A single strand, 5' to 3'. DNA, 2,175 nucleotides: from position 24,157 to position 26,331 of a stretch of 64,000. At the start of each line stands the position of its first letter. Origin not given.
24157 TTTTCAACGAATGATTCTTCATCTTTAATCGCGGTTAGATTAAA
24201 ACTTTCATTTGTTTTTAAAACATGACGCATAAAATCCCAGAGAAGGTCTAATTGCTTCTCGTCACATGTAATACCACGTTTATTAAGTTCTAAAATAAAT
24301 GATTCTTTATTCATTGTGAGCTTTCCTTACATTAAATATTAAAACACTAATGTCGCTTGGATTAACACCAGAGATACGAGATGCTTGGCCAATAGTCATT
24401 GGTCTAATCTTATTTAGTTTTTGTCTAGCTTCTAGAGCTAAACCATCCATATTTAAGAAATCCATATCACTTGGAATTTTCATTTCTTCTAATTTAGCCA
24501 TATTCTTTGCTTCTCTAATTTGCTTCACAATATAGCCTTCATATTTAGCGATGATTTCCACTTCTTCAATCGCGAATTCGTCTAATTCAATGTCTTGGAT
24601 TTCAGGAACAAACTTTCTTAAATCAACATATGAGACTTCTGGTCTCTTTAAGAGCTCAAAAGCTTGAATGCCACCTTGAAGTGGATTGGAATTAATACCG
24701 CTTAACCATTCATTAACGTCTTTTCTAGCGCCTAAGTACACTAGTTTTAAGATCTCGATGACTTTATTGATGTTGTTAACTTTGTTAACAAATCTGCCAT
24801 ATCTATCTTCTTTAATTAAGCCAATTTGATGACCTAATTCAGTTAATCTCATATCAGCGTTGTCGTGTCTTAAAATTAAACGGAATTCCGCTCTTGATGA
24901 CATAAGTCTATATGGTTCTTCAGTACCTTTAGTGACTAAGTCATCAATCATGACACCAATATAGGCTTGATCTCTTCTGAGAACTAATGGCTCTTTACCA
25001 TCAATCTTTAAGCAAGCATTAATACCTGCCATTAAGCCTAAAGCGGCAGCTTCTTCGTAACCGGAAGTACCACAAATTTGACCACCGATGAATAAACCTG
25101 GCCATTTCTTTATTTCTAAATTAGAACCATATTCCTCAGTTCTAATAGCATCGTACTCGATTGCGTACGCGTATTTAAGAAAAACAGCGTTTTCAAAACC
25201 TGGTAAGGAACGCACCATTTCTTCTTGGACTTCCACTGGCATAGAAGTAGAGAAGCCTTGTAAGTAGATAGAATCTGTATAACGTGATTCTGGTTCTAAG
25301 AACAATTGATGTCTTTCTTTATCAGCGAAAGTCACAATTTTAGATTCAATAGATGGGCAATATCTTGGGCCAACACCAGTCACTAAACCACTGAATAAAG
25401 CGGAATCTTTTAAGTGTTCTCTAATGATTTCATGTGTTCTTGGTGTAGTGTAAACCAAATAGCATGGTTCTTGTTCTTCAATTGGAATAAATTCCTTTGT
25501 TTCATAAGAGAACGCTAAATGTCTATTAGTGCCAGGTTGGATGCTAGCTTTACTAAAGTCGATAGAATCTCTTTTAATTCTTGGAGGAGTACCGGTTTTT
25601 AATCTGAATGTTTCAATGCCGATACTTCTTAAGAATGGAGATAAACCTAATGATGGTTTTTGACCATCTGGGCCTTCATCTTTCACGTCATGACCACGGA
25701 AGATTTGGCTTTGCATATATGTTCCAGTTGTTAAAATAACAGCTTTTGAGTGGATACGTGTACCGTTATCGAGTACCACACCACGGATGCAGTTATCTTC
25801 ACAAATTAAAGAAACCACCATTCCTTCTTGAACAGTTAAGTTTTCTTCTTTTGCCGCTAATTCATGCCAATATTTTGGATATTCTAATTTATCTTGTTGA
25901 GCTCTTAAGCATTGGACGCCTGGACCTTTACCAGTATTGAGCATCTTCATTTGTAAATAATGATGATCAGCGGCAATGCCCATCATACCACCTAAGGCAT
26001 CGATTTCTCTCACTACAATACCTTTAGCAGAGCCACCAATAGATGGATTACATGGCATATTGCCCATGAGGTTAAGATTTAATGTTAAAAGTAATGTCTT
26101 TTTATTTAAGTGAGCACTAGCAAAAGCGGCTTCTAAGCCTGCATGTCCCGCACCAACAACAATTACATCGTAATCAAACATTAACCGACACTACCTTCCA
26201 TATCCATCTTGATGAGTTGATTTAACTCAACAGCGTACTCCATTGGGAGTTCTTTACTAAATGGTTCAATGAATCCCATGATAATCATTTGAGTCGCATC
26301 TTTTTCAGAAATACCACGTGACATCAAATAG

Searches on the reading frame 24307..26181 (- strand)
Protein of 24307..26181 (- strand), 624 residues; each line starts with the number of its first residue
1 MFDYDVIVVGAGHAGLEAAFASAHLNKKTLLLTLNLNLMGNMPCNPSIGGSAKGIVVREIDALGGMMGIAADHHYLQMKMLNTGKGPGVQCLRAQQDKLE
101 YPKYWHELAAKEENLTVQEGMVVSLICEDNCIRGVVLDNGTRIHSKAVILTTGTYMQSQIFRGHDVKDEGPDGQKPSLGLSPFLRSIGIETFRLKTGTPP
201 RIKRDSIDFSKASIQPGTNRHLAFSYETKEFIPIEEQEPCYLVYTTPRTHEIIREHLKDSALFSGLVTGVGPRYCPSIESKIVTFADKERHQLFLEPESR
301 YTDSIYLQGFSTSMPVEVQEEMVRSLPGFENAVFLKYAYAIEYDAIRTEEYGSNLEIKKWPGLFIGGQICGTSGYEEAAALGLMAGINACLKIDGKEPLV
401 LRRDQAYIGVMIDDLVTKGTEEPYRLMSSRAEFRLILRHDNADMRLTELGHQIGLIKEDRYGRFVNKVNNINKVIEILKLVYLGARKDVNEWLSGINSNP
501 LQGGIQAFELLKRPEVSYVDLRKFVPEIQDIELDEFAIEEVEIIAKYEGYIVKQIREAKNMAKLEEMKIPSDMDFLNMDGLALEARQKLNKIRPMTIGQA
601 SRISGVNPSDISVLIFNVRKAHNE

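Call 50: search_protein_families(library=pfam, proteins=[window:24307-26181:-], max_evalue=0.00001)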
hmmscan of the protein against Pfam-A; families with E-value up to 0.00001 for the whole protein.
window:24307-26181:- (624 aa): 5 families
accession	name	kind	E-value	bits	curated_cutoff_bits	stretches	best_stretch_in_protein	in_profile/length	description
PF01134.28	GIDA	-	2.4e-149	498.1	22.1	1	5-397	1-391/391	Glucose inhibited division protein A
PF13932.14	SAM_GIDA_C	-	3.1e-25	88.2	27.1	1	560-615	2-57/57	tRNA modifying enzyme MnmG/GidA C-terminal helical bundle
PF21680.2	GIDA_C_1st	-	1.6e-21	77.3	24.7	1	458-554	1-95/96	tRNA modifying enzyme MnmG/GidA C-terminal helical domain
PF00890.30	FAD_binding_2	-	4.8e-07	29.8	20.4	0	5-33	1-29/414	FAD binding domain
PF07992.20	Pyr_redox_2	-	3.7e-06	27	26.1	0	4-154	1-109/291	Pyridine nucleotide-disulphide oxidoreductase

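Call 51: find_related_loci(query=window:24310-26181:-, collection=genome_contigs, flank=1000)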
Query window:24310-26181:- (624 aa) in genome_contigs; peptide patterns used: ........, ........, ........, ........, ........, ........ (x = any residue, [..] = any of these).
200 stretches matched a pattern; 109 encode a relative of the query (tblastn E <= 1e-3); the best 80 are kept; 80 distinct loci.
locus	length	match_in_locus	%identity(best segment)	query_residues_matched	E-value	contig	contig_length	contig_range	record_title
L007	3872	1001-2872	97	1-624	0e+0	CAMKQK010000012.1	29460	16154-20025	MAG: uncultured Bacillales bacterium isolate SRR12081302_bin.41_metaWRAP_v1.3_MAG genome assembly, contig: ERZ12289775.2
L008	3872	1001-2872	96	1-624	0e+0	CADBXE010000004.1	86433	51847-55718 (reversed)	MAG: uncultured Erysipelotrichaceae bacterium isolate RUG14382 genome assembly, contig: RUG14382_asm_4, whole genome sho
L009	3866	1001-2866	92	1-622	0e+0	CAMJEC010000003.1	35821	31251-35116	MAG: uncultured Bacillales bacterium isolate SRR12081300_bin.59_metaWRAP_v1.3_MAG genome assembly, contig: ERZ12289770.1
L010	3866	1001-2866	92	1-622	0e+0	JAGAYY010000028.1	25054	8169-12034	MAG: Bacilli bacterium isolate RGIG8901 Water_deer_Omasum.Co__c204003, whole genome shotgun sequence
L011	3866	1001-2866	92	1-622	0e+0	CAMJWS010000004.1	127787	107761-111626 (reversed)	MAG: uncultured Bacillales bacterium isolate SRR12081298_bin.12_metaWRAP_v1.3_MAG genome assembly, contig: ERZ12289774.1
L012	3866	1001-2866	92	1-622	0e+0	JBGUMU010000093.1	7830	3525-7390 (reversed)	MAG: Bacilli bacterium isolate ruminal_MAG_226 ruminal_MAG_226_contig_0093, whole genome shotgun sequence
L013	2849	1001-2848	92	1-616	0e+0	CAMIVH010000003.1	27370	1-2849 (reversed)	MAG: uncultured Bacillales bacterium isolate SRR12081303_bin.29_metaWRAP_v1.3_MAG genome assembly, contig: ERZ12289767.2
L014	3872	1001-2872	86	1-624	0e+0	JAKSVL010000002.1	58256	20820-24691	MAG: Bacilli bacterium isolate Horse_feces358 MAG358_2, whole genome shotgun sequence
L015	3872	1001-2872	88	1-623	0e+0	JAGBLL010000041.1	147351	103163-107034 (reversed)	MAG: Bacilli bacterium isolate RGIG9223 Water_deer_Rumen-2__c181558, whole genome shotgun sequence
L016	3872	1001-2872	87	1-623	0e+0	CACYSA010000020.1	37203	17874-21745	MAG: uncultured Erysipelotrichaceae bacterium isolate RUG12224 genome assembly, contig: RUG12224_asm_20, whole genome sh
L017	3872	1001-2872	89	1-624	0e+0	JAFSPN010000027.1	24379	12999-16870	MAG: Bacilli bacterium isolate RGIG3356 Goat_Reticulum-6__c213346, whole genome shotgun sequence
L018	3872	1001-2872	79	1-624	0e+0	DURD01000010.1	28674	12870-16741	MAG TPA_asm: Erysipelotrichaceae bacterium isolate AS08sgBPME_6 43202_AS08, whole genome shotgun sequence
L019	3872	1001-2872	80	1-624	0e+0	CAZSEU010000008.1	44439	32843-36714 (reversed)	MAG TPA_asm: uncultured Staphylococcaceae bacterium isolate SRP192927_co6_739 genome assembly, contig: NODE_1259_length_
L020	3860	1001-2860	78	1-620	0e+0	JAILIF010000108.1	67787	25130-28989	MAG: Bacilli bacterium isolate RUI143 k141_7731035_flag=1_multi=15.2431_len=67787, whole genome shotgun sequence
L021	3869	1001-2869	76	1-623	0e+0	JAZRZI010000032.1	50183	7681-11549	MAG: Bacilli bacterium isolate T1900044948_TA20190001.MAGScoT_cleanbin_000043 SGB_3510_k141_298309, whole genome shotgun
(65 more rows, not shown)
